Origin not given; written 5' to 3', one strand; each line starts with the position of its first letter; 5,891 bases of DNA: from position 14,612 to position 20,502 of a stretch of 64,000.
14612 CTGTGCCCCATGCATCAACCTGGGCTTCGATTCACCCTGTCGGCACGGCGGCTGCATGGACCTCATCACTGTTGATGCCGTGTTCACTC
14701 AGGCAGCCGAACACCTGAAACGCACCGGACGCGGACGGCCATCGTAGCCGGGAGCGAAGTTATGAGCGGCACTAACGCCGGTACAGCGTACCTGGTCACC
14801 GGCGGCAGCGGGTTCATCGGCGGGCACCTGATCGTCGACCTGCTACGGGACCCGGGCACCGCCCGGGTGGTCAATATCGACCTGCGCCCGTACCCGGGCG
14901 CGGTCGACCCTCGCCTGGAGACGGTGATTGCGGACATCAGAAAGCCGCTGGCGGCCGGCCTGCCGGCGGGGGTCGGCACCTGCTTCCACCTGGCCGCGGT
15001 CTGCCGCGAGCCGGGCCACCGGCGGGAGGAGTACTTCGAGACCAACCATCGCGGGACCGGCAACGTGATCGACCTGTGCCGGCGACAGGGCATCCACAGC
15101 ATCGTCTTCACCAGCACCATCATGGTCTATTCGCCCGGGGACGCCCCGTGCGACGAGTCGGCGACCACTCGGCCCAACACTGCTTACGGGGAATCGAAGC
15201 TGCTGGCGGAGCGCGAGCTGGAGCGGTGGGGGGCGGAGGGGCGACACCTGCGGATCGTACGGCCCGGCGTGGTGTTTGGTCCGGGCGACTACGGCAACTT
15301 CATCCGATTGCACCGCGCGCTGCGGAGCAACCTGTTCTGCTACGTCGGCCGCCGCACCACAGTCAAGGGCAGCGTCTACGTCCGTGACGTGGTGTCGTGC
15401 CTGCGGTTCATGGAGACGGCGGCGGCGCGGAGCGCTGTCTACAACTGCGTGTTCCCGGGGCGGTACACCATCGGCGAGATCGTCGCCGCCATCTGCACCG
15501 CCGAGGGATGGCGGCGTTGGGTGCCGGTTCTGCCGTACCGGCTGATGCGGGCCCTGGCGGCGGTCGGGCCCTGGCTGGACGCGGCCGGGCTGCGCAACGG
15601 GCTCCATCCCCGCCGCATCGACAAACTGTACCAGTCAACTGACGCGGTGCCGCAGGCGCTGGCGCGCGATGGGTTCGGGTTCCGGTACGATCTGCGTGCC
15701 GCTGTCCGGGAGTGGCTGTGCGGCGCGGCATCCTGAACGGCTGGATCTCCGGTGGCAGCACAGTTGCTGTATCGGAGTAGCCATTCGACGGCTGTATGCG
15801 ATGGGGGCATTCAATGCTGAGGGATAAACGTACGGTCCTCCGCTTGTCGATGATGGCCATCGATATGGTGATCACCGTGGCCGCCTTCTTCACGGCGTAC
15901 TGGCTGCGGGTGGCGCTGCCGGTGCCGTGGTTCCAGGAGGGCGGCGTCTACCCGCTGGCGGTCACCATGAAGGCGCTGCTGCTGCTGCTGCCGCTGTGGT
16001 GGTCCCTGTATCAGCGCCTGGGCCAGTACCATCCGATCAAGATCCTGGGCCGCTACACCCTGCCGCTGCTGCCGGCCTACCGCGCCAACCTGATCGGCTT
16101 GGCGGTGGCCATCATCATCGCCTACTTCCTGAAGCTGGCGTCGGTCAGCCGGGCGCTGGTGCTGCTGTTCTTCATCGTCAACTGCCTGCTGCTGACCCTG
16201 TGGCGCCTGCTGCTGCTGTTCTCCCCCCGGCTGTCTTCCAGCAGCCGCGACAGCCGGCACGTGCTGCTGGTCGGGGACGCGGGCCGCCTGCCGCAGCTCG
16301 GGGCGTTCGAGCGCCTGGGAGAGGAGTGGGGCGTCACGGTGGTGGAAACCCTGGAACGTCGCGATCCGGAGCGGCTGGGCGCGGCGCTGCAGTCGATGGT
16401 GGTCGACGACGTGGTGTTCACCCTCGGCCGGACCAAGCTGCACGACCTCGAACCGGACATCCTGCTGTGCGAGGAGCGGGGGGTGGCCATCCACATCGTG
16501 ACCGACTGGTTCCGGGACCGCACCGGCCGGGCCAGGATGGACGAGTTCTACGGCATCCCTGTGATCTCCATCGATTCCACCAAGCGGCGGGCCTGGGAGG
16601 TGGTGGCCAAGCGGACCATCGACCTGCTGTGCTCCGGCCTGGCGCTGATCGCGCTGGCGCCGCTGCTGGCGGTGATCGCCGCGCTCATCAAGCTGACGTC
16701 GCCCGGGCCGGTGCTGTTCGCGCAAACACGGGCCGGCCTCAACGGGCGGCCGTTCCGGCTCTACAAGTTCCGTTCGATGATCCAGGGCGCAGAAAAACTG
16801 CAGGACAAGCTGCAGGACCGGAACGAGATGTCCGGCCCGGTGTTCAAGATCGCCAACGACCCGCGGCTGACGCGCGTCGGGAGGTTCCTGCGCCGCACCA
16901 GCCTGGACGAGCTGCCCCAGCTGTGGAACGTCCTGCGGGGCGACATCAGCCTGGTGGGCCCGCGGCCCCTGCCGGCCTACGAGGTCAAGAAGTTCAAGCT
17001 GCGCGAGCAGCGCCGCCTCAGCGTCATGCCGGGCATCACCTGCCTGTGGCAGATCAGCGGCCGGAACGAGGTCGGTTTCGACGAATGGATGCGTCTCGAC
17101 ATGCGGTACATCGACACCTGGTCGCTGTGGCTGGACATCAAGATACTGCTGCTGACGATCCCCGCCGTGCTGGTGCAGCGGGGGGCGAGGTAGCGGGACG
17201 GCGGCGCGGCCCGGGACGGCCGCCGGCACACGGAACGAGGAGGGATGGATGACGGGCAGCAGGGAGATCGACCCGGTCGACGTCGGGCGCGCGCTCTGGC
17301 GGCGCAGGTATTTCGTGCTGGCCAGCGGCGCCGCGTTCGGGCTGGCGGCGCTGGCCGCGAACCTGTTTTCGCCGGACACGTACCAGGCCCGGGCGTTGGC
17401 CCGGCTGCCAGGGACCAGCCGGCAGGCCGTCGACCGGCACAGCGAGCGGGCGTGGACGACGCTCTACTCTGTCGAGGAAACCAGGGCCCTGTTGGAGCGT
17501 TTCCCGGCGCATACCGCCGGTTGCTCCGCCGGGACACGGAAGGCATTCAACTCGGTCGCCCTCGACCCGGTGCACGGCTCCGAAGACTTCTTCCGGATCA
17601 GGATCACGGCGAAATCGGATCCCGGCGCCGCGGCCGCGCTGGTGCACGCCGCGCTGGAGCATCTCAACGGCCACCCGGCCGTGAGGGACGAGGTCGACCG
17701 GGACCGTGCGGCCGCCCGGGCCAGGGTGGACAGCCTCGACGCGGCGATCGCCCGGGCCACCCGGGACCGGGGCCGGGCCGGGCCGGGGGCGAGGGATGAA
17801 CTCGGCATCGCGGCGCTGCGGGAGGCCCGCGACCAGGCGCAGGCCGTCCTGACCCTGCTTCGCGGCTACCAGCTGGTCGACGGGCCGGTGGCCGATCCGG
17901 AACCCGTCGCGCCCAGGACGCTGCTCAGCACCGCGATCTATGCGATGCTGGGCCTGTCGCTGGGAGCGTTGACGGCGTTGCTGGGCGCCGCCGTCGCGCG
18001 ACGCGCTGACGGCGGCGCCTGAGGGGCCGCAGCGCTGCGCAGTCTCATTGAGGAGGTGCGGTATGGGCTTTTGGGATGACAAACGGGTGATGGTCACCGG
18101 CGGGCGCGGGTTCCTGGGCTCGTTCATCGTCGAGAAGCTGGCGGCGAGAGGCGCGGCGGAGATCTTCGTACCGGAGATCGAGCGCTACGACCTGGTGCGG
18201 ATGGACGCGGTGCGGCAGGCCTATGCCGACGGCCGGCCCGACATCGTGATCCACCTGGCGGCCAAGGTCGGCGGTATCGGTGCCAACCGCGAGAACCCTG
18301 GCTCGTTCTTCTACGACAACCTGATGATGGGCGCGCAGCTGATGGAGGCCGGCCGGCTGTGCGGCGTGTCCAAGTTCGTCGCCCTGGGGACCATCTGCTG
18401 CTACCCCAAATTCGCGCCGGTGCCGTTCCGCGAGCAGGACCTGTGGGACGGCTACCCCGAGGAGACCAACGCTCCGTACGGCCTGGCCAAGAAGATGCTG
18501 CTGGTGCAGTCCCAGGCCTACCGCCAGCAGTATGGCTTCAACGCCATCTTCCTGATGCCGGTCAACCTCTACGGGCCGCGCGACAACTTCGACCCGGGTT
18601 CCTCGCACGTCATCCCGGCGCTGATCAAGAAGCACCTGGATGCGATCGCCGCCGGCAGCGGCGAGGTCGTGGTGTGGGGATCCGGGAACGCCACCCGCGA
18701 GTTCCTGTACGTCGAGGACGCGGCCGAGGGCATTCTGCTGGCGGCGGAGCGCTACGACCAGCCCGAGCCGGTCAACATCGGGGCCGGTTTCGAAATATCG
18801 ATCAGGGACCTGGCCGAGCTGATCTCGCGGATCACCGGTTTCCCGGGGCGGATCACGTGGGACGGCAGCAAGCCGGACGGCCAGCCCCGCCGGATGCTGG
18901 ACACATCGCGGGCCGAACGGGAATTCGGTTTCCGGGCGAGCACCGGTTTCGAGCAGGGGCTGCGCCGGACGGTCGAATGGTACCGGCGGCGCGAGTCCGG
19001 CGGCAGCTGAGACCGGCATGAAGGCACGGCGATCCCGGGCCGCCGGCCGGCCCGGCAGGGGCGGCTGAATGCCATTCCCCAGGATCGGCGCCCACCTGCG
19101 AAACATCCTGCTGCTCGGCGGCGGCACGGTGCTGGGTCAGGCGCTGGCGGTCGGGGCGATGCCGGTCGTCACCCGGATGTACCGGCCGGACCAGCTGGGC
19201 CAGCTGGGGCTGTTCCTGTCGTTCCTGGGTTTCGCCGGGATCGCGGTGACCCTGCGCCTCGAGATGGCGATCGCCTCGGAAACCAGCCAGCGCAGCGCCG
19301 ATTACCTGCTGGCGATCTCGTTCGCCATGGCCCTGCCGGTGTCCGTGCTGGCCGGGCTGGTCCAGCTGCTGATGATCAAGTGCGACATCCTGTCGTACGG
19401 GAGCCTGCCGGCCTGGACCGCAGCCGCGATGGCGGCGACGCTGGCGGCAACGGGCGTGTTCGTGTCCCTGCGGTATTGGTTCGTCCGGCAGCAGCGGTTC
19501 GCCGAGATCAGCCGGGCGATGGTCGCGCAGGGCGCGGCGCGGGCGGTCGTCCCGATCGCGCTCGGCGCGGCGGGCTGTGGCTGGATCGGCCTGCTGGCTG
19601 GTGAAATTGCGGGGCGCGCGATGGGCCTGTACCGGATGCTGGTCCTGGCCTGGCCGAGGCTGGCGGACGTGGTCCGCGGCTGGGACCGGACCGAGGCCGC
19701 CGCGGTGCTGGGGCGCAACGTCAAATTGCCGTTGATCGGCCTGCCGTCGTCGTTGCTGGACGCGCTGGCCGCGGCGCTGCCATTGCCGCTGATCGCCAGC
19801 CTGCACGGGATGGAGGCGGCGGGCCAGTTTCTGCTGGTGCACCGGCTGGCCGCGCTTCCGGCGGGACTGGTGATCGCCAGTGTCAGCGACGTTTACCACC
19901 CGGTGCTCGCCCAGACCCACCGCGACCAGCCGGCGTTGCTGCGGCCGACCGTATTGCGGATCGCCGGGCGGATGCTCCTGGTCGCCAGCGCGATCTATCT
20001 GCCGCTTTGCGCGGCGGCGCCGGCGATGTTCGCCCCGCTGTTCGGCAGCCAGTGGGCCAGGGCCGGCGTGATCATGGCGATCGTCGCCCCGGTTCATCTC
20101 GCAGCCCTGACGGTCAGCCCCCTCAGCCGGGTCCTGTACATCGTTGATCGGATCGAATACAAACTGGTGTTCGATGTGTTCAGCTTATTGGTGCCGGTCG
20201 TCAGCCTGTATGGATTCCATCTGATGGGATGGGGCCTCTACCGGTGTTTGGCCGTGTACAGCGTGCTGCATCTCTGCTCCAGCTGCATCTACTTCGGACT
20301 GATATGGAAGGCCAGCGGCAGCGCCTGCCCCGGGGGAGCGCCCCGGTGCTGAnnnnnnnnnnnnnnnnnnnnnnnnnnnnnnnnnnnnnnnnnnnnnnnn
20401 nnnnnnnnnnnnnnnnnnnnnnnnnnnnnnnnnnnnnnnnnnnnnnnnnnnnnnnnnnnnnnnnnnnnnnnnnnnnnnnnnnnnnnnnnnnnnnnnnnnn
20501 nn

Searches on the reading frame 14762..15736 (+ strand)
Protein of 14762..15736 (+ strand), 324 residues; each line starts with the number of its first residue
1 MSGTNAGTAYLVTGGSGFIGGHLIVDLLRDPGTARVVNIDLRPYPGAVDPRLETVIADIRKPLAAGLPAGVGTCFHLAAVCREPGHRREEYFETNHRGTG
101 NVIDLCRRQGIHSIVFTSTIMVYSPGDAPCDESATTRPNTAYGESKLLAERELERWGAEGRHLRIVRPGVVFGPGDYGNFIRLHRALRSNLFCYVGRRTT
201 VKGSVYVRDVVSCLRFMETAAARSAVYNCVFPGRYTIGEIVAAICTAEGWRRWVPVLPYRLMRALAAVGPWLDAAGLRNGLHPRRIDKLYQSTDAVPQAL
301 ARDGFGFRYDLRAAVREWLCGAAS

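Call 6: search_protein_families(library=pfam, proteins=[window:14762-15736:+])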
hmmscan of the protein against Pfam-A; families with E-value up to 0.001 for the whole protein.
window:14762-15736:+ (324 aa): 7 families
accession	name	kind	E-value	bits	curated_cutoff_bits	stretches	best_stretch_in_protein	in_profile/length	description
PF01370.27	Epimerase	-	5.4e-28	98.4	20.9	1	11-228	2-238/240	NAD dependent epimerase/dehydratase family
PF01073.25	3Beta_HSD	-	1.1e-19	71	22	1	11-212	1-223/280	3-beta hydroxysteroid dehydrogenase/isomerase family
PF07993.18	NAD_binding_4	-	1.3e-15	57.7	20.1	1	70-194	88-230/258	Male sterility protein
PF16363.11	GDP_Man_Dehyd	-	2.4e-10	40.8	27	1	87-152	94-163/332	GDP-mannose 4,6 dehydratase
PF04321.23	RmlD_sub_bind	-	3.2e-08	33.4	27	1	87-181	70-160/287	RmlD substrate binding domain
PF02719.21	Polysacc_synt_2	-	1e-05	25.3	20.2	1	11-170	2-170/293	Polysaccharide biosynthesis protein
PF13460.12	NAD_binding_10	-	0.00032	21.1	27.2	1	14-170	1-145/184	NAD(P)H-binding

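Call 27: find_encoding_contigs(protein=window:14762-15736:+, flank=10000, max_places=10)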
Protein window:14762-15736:+ (324 aa): 4 contigs read that carry it; 2 places shown.
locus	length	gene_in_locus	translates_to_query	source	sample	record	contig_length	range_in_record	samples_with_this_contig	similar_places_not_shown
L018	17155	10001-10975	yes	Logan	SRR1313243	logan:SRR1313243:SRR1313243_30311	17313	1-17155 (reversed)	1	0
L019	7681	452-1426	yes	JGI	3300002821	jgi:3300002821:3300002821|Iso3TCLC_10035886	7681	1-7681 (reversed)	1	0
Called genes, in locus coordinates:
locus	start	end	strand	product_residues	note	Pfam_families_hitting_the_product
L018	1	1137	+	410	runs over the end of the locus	PF02706:Wzz (weak), PF13807:GNVR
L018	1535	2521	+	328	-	PF04932:Wzy_C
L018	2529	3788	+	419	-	PF01943:Polysacc_synt, PF13440:Polysacc_synt_3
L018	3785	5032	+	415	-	PF00534:Glycos_transf_1, PF13692:Glyco_trans_1_4, PF13524:Glyco_trans_1_2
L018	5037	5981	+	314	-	PF00535:Glycos_transf_2, PF13641:Glyco_tranf_2_3, PF13632:Glyco_trans_2_3 (weak)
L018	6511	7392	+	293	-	PF13489:Methyltransf_23, PF13847:Methyltransf_31, PF08241:Methyltransf_11, PF08242:Methyltransf_12, PF13649:Methyltransf_25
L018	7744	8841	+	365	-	PF13439:Glyco_transf_4, PF13579:Glyco_trans_4_4 (weak), PF20706:GT4-conflict, PF00534:Glycos_transf_1, PF13692:Glyco_trans_1_4, PF13524:Glyco_trans_1_2 (weak)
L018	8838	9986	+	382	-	PF01075:Glyco_transf_9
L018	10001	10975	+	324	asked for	PF01073:3Beta_HSD, PF01370:Epimerase, PF02719:Polysacc_synt_2 (faint), PF04321:RmlD_sub_bind, PF07993:NAD_binding_4, PF16363:GDP_Man_Dehyd (weak)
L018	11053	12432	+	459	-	PF02397:Bac_transf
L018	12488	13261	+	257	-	-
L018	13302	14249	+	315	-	PF01370:Epimerase, PF02719:Polysacc_synt_2 (faint), PF04321:RmlD_sub_bind (weak), PF16363:GDP_Man_Dehyd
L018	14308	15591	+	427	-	PF01943:Polysacc_synt (weak), PF13440:Polysacc_synt_3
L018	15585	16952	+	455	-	-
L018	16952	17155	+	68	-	?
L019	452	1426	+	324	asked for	PF01073:3Beta_HSD, PF01370:Epimerase, PF02719:Polysacc_synt_2 (faint), PF04321:RmlD_sub_bind, PF07993:NAD_binding_4, PF16363:GDP_Man_Dehyd (weak)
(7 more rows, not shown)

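Call 75: search_protein_families(library=pfam, proteins=[L014:7480-8700:+], max_evalue=1)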
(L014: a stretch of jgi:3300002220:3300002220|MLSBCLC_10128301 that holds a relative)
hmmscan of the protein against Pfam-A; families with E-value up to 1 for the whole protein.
L014:7480-8700:+ (406 aa): 4 families
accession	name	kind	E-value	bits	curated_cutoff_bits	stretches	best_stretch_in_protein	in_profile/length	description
PF03407.22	Nucleotid_trans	-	0.00094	19.7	22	1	67-175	40-138/208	Nucleotide-diphospho-sugar transferase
PF01501.26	Glyco_transf_8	-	0.01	15.8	24.3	1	89-115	95-120/253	Glycosyl transferase family 8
PF05045.17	RgpF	-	0.1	11.7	25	1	298-374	423-498/503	Rhamnan synthesis protein F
PF12069.13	DUF3549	-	0.16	11.6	27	1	347-388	115-156/340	Protein of unknown function (DUF3549)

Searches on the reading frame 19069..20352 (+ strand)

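Call 6: search_protein_families(library=pfam, proteins=[window:19069-20352:+])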
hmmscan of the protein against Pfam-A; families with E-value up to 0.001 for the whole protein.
window:19069-20352:+ (427 aa): 2 families
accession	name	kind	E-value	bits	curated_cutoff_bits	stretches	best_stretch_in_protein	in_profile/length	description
PF13440.11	Polysacc_synt_3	-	7.5e-14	52.1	23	1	33-331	1-290/293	Polysaccharide biosynthesis protein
PF01943.22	Polysacc_synt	-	9.7e-06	25.6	28.2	1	10-284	2-274/274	Polysaccharide biosynthesis protein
